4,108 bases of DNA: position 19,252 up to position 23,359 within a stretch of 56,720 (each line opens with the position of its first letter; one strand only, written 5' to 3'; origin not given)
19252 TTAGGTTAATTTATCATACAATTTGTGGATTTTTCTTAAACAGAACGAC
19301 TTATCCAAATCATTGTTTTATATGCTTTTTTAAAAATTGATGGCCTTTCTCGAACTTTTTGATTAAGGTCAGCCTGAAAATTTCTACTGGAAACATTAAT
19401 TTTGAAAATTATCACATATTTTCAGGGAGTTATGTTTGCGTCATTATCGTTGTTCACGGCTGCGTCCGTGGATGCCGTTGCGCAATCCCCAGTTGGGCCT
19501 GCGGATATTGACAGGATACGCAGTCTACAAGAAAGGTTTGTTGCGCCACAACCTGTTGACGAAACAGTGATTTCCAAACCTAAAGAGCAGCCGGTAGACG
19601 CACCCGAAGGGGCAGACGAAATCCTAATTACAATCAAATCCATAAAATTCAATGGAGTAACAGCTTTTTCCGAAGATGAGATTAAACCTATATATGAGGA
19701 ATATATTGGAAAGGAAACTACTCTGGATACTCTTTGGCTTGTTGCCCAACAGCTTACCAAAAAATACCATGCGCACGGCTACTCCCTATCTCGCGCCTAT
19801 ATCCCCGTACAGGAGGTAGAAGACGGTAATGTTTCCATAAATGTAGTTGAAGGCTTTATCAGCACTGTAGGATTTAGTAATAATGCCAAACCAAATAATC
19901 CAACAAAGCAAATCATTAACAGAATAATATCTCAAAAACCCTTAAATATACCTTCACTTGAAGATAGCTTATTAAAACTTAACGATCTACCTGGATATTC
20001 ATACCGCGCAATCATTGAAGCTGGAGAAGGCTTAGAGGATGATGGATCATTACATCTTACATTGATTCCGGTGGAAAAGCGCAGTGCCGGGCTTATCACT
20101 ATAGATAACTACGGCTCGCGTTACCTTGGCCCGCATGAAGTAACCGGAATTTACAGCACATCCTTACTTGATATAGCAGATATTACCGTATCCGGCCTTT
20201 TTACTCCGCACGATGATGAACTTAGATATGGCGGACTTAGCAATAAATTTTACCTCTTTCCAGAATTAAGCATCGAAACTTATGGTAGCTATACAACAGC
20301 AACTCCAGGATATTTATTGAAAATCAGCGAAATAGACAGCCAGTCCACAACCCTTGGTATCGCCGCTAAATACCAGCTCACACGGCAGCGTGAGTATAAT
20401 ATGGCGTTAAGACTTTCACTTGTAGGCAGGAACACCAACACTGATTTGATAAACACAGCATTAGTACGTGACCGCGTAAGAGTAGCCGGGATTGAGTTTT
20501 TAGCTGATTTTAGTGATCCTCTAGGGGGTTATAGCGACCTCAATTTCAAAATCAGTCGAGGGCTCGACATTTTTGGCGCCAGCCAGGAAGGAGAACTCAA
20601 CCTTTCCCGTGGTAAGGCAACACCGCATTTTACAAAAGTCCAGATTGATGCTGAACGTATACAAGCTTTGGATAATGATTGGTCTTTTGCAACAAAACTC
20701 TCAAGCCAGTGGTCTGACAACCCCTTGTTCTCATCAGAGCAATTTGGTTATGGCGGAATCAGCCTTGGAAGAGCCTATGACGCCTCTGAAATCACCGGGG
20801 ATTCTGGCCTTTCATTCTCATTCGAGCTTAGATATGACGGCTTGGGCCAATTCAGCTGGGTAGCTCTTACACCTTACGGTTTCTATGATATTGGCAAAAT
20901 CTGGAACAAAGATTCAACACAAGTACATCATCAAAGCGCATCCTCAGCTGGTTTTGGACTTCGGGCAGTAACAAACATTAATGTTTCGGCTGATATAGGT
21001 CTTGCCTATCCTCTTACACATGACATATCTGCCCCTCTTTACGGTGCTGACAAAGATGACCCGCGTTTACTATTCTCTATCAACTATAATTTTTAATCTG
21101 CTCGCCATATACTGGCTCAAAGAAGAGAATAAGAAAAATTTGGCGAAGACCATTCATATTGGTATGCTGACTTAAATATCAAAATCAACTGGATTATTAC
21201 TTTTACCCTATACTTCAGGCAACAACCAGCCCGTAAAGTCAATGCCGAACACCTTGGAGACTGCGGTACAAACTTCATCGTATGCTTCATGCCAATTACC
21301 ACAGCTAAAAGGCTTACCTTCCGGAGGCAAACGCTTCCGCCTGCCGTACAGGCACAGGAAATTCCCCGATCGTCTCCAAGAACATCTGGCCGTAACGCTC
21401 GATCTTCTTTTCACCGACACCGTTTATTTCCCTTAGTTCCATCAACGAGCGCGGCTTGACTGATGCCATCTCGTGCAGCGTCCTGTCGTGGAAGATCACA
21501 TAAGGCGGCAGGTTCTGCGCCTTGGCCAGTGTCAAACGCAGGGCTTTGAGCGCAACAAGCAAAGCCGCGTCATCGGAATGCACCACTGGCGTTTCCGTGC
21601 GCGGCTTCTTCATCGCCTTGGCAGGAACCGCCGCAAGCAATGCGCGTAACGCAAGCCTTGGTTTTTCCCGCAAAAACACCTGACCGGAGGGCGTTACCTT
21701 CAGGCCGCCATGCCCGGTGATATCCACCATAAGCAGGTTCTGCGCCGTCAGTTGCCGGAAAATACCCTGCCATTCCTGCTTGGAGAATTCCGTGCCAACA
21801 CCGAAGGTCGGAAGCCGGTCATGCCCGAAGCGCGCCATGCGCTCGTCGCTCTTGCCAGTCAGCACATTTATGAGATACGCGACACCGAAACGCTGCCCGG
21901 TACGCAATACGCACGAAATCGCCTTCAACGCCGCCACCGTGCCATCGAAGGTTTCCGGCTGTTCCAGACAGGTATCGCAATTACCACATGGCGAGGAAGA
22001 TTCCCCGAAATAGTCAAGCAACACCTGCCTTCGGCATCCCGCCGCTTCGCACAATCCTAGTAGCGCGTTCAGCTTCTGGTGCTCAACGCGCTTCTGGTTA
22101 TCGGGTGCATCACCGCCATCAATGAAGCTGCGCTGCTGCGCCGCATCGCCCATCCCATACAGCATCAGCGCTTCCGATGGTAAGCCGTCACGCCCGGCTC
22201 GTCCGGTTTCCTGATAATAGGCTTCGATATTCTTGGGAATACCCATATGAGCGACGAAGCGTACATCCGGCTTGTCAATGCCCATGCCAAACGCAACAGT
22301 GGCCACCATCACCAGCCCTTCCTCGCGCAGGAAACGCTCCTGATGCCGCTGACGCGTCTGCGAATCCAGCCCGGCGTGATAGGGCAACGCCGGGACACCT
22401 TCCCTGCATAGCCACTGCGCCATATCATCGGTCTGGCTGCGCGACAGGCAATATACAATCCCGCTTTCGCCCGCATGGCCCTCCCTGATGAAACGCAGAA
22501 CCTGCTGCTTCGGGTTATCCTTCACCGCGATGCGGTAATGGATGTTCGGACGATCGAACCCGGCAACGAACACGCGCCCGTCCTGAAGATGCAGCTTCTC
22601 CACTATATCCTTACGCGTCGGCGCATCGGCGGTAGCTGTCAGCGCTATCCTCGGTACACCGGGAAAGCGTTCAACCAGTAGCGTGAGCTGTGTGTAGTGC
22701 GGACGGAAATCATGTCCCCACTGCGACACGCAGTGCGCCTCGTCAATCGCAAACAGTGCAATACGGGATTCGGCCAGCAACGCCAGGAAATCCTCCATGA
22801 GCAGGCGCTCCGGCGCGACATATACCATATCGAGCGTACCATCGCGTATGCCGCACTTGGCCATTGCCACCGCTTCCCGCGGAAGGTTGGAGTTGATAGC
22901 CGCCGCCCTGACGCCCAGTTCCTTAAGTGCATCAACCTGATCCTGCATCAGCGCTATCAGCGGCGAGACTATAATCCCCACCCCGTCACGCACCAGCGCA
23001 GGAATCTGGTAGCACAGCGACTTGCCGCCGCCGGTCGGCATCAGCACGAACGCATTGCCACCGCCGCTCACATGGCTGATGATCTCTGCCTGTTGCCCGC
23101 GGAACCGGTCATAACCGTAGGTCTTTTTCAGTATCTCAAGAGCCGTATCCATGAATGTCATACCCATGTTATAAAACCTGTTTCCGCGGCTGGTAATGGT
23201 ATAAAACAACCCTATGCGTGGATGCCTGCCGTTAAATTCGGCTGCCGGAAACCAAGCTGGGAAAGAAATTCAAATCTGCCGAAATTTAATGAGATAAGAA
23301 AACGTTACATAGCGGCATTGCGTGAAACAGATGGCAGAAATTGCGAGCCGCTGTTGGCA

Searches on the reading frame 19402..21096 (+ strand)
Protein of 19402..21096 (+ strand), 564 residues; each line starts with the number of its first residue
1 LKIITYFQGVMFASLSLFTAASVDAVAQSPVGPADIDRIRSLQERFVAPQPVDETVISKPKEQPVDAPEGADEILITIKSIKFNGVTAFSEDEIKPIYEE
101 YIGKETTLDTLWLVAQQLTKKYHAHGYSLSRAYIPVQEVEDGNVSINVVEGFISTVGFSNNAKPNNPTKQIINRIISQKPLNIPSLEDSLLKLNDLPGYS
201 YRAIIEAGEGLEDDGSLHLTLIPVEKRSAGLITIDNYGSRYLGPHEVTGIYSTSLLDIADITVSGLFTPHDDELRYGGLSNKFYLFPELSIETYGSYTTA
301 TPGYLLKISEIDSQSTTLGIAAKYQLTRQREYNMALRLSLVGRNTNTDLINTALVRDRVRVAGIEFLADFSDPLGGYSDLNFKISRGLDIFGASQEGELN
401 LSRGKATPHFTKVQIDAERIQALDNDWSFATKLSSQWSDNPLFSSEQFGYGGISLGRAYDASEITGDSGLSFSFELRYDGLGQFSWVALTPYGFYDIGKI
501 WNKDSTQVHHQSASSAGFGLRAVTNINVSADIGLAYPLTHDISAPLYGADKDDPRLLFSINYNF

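Call 10: search_protein_families(library=pfam, proteins=[window:19402-21096:+], max_evalue=0.00001)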
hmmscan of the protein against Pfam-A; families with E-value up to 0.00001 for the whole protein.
window:19402-21096:+ (564 aa): 4 families
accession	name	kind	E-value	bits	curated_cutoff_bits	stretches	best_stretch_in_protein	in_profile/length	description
PF03865.19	ShlB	-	3.6e-25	89.5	22.7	1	226-521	13-310/311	Haemolysin secretion/activation protein ShlB/FhaC/HecB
PF08479.16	POTRA_2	-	3.4e-21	75.3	24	1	77-151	2-76/76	POTRA domain, ShlB-type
PF01103.29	Omp85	-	1.1e-07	32.1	24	1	394-538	139-306/325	Omp85 superfamily domain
PF07244.20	POTRA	-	7.4e-06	27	21.3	0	77-151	2-79/79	Surface antigen variable number repeat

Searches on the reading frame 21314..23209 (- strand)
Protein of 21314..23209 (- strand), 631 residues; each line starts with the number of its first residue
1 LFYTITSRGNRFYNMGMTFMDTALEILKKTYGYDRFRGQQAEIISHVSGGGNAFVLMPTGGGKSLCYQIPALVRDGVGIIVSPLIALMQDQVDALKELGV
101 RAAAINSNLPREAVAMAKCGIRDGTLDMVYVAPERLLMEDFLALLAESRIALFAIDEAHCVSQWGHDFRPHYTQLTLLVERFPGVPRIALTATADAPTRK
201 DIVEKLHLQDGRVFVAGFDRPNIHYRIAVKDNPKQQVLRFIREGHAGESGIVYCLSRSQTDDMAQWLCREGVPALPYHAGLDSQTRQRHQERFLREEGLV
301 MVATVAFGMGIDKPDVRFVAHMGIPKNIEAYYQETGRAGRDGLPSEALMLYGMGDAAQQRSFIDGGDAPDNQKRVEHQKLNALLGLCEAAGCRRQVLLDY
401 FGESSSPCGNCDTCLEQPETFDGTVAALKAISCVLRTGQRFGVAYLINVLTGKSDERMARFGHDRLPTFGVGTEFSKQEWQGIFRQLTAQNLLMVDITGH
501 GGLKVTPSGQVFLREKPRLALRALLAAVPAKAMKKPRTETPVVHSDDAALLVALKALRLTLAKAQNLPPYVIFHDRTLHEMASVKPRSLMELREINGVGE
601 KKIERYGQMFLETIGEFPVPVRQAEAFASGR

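Call 10: search_protein_families(library=pfam, proteins=[window:21314-23209:-], max_evalue=0.00001)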
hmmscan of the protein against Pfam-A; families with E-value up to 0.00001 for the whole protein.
window:21314-23209:- (631 aa): 5 families
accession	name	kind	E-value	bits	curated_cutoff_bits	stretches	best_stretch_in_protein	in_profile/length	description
PF09382.16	RQC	-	6e-35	120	23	1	418-522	2-106/114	RQC domain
PF00570.28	HRDC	-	6.9e-22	77.6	23.8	1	548-614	2-68/68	HRDC domain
PF00270.35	DEAD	-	9.2e-22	78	26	1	39-198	3-163/167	DEAD/DEAH box helicase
PF16124.10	RecQ_Zn_bind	-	2.6e-19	70.2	25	1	354-415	2-66/66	RecQ zinc-binding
PF00271.37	Helicase_C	-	1e-18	68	23.5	1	238-342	7-110/110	Helicase conserved C-terminal domain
